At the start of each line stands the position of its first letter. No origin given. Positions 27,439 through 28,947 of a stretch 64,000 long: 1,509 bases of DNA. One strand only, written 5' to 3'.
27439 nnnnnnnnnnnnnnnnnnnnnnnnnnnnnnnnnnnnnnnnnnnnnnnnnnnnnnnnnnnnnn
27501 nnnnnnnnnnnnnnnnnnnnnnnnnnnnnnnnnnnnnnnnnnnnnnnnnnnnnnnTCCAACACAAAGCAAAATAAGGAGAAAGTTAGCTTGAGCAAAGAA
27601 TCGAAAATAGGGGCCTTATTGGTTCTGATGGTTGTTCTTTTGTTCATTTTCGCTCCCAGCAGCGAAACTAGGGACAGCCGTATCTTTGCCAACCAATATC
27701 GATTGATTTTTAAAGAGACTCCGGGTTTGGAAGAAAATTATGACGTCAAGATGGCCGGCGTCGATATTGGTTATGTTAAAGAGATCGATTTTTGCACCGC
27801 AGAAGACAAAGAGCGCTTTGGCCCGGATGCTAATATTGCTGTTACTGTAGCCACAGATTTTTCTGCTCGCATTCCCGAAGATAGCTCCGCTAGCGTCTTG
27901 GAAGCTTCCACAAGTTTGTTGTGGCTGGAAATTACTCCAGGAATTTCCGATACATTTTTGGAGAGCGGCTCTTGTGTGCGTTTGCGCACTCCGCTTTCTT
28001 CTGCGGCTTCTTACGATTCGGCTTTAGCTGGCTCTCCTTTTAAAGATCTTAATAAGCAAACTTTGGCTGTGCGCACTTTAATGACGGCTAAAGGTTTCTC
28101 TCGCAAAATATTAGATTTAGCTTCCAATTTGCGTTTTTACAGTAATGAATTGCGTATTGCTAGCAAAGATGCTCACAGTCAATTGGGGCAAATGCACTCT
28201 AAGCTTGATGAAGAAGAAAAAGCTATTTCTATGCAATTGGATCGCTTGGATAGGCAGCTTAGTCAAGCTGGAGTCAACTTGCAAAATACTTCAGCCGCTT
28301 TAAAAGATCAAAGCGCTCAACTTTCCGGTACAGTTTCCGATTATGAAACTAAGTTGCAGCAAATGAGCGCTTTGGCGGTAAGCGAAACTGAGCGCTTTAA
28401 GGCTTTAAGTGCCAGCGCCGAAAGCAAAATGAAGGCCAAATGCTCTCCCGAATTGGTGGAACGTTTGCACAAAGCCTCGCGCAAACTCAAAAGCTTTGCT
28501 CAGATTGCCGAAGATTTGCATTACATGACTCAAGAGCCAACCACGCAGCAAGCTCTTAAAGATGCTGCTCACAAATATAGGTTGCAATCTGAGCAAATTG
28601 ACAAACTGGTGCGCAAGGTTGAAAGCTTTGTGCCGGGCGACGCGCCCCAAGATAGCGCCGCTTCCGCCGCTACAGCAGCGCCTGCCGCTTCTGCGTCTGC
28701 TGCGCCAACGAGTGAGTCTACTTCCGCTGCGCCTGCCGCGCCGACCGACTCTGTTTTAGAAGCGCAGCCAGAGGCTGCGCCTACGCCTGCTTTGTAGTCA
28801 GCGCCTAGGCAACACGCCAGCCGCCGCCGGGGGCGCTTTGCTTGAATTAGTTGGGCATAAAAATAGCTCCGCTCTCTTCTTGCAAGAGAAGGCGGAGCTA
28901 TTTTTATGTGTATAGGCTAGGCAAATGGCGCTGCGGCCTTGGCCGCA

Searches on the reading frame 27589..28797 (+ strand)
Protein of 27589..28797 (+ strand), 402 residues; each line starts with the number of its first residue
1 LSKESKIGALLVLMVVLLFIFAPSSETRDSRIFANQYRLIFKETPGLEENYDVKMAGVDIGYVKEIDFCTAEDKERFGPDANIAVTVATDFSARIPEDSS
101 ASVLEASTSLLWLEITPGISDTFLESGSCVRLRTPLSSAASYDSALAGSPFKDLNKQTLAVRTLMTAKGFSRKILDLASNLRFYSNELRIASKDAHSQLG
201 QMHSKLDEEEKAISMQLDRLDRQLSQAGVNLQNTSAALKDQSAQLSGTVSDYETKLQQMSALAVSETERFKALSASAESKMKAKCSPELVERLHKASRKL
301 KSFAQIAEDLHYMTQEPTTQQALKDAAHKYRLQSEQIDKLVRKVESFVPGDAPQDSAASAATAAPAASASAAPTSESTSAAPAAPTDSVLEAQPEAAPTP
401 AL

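Call 4: search_protein_families(library=pfam, proteins=[window:27589-28797:+], max_evalue=0.01)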
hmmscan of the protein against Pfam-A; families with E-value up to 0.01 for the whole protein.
window:27589-28797:+ (402 aa): 2 families
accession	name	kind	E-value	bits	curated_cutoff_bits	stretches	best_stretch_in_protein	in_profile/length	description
PF02470.25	MlaD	-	5.6e-08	33.4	25.1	1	35-108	3-70/81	MlaD protein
PF07765.17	KIP1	-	0.009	16.6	33.9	1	239-305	10-71/74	KIP1-like protein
